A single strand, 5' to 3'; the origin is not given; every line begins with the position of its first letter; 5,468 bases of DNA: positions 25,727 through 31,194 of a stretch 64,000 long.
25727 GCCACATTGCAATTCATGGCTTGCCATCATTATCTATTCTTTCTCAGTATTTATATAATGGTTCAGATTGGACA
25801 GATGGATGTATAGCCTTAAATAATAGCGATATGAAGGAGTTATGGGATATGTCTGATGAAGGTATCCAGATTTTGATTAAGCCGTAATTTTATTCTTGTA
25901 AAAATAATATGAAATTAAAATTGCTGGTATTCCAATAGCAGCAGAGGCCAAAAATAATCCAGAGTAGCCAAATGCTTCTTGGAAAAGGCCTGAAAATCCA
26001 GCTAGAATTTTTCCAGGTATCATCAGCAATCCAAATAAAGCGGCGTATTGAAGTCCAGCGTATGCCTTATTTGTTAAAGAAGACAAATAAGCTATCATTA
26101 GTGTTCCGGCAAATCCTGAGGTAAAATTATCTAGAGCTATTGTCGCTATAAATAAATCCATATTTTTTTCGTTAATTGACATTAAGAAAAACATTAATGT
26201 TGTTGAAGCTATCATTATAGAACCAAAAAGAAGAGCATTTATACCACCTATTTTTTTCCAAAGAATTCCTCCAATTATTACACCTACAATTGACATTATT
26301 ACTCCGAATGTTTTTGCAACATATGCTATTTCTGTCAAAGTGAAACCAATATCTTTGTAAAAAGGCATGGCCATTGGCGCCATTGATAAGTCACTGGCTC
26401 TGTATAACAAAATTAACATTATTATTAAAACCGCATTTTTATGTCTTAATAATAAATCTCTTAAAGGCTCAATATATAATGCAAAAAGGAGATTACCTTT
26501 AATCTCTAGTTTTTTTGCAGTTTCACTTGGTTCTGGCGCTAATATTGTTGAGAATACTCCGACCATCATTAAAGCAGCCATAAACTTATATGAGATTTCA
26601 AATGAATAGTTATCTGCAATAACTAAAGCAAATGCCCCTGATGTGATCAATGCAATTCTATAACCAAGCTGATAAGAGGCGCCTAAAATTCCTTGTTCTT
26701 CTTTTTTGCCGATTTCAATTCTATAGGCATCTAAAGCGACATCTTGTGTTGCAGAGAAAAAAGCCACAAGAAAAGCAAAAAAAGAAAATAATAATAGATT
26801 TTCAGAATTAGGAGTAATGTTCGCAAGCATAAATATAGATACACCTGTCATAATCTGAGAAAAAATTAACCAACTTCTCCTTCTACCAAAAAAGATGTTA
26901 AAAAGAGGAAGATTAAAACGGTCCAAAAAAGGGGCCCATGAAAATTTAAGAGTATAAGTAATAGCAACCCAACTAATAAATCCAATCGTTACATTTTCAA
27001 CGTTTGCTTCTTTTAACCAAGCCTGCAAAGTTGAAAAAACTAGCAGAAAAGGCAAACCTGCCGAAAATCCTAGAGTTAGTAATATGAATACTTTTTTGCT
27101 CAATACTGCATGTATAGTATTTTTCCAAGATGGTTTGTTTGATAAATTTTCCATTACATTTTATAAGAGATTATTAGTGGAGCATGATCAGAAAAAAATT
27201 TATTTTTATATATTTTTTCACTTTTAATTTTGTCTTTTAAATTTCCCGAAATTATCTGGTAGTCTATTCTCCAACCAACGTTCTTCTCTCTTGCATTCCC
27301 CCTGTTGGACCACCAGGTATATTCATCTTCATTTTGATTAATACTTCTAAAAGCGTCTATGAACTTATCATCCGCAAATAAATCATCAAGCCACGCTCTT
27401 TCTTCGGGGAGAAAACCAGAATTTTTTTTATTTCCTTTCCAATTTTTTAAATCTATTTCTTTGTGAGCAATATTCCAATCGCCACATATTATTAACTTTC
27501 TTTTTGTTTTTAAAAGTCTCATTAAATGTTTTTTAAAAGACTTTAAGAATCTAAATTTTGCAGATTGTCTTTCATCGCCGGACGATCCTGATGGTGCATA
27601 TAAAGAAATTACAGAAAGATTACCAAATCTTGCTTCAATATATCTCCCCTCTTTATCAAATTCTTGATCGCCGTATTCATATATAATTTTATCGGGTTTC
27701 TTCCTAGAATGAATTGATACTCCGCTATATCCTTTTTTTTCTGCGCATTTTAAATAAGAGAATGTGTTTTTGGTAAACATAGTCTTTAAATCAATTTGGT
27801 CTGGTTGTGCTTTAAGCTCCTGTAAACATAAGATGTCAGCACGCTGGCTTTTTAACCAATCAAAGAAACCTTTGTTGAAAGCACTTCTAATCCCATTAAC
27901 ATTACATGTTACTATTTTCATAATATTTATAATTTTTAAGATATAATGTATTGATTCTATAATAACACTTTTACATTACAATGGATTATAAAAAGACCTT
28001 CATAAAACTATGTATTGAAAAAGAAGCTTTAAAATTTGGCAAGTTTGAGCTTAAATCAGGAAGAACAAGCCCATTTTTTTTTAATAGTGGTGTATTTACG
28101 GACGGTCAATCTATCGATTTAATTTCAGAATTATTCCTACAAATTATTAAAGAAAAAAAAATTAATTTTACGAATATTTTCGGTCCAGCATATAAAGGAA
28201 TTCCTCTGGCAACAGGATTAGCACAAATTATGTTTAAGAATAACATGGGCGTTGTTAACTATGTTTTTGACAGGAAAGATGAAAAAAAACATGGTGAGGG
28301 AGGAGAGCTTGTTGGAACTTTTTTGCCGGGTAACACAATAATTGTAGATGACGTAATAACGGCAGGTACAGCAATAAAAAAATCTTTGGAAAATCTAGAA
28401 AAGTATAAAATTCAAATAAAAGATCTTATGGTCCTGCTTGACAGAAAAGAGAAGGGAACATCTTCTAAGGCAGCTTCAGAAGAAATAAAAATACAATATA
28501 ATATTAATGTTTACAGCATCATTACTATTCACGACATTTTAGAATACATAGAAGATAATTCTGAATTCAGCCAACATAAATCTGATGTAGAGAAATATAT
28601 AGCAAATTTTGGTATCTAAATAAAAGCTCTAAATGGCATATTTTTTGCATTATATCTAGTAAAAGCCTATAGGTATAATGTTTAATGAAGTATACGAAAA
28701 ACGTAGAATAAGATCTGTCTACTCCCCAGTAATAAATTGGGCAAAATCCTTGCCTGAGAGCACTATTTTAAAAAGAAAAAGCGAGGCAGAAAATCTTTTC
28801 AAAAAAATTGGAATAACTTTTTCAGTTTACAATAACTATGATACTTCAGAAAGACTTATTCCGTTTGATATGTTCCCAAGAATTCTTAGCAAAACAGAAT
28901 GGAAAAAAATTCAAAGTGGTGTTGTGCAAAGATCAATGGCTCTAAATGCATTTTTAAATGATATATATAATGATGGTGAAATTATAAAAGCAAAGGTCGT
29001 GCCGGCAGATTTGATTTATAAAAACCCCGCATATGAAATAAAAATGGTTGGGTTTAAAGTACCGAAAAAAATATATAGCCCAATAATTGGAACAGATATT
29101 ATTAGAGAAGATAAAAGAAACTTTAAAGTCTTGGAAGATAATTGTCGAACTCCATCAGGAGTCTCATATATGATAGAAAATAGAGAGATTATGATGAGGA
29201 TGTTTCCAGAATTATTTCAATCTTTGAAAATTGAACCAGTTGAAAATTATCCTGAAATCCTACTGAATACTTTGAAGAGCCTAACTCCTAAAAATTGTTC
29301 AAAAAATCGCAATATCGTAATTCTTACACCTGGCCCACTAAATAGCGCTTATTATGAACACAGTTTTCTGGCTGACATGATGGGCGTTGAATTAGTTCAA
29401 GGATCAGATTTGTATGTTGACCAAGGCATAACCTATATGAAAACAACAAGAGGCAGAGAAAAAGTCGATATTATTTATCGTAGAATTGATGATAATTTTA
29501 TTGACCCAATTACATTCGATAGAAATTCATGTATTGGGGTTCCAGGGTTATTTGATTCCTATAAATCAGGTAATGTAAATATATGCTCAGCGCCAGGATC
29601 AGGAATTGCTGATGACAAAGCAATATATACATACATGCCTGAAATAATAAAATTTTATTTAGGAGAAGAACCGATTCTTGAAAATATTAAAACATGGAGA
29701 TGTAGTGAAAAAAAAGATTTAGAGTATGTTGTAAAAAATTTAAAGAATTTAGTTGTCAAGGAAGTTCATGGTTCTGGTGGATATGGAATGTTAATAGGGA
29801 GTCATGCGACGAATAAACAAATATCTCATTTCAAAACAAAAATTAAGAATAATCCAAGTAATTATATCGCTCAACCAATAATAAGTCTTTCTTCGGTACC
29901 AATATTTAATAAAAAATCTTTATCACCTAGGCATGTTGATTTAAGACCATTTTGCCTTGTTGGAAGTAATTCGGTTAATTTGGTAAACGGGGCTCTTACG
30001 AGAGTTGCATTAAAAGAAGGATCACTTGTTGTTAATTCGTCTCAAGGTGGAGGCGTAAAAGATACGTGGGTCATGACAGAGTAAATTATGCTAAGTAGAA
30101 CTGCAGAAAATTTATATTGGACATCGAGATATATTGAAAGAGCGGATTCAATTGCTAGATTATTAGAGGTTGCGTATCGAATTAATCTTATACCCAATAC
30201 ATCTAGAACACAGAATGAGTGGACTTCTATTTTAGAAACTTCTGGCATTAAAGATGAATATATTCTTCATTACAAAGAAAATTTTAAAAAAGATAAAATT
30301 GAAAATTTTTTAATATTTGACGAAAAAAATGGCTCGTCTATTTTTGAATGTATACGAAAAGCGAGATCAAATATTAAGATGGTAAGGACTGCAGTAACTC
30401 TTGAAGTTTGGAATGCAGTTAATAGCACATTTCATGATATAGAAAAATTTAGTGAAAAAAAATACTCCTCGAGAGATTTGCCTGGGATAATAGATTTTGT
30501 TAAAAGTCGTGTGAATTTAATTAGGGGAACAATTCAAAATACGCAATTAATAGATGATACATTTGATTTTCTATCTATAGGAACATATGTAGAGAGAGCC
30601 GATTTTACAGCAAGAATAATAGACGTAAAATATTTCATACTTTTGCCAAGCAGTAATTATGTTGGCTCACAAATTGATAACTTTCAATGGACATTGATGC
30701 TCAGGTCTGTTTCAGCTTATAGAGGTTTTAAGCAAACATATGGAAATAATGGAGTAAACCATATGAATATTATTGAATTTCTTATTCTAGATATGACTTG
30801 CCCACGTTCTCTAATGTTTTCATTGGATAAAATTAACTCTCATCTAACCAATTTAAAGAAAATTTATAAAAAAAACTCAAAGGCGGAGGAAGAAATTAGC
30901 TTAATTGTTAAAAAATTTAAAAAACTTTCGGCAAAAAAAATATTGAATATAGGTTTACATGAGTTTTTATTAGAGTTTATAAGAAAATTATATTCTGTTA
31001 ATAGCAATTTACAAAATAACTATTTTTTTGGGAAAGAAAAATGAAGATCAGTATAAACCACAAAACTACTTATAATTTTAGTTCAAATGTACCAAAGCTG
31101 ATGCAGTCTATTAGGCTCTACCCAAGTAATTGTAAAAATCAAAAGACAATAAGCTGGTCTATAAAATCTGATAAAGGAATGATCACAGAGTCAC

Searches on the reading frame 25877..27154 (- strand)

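Call 45: search_protein_families(library=ncbifam, max_evalue=1e-10, proteins=[window:25877-27154:-])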
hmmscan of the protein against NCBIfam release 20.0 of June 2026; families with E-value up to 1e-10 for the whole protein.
window:25877-27154:- (425 aa): 4 families
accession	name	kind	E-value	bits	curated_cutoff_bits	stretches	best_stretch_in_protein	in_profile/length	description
TIGR00901.2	2A0125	subfamily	2.3e-129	431.7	350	1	18-415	2-414/417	AmpG family muropeptide MFS transporter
NF008238.0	PRK11010.1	equivalog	9.9e-79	265.4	756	1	17-415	9-399/492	muropeptide MFS transporter AmpG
NF008867.0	PRK11902.1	equivalog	3.1e-75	253.7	656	1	12-416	5-401/419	muropeptide transporter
TIGR02718.1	sider_RhtX_FptX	subfamily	3.5e-30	105.2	356.15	1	24-416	5-388/390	RhtX/FptX family siderophore transporter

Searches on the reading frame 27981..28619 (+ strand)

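Call 71: search_protein_families(library=pfam, proteins=[window:27981-28619:+], max_evalue=0.001)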
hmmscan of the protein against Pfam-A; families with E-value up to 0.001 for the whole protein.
window:27981-28619:+ (212 aa): 1 family
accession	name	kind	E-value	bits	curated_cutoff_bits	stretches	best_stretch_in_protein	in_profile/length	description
PF00156.33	Pribosyltran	-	3.4e-12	46.4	26.3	1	43-164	10-135/158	Phosphoribosyl transferase domain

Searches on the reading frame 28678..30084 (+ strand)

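Call 45: search_protein_families(library=ncbifam, max_evalue=1e-10, proteins=[window:28678-30084:+])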
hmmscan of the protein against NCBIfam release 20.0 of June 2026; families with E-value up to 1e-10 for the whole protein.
window:28678-30084:+ (468 aa): 0 families

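Call 71: search_protein_families(library=pfam, proteins=[window:28678-30084:+], max_evalue=0.001)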
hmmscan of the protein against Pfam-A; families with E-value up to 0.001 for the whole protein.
window:28678-30084:+ (468 aa): 2 families
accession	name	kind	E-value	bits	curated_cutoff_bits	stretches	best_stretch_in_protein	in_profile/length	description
PF14403.11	CP_ATPgrasp_2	-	9.6e-157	522.2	32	1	67-444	1-374/374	Circularly permuted ATP-grasp type 2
PF04174.18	CP_ATPgrasp_1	-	2.1e-135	451.5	23.1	1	67-399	1-332/332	A circularly permuted ATPgrasp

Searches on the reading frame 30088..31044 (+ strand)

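Call 45: search_protein_families(library=ncbifam, max_evalue=1e-10, proteins=[window:30088-31044:+])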
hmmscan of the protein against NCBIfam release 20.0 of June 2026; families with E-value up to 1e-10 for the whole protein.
window:30088-31044:+ (318 aa): 0 families

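Call 71: search_protein_families(library=pfam, proteins=[window:30088-31044:+], max_evalue=0.001)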
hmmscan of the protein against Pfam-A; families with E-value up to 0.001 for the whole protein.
window:30088-31044:+ (318 aa): 1 family
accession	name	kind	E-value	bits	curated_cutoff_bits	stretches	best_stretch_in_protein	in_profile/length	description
PF04168.17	Alpha-E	-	1.2e-77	261.9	20.8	1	1-313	1-294/294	A predicted alpha-helical domain with a conserved ER motif.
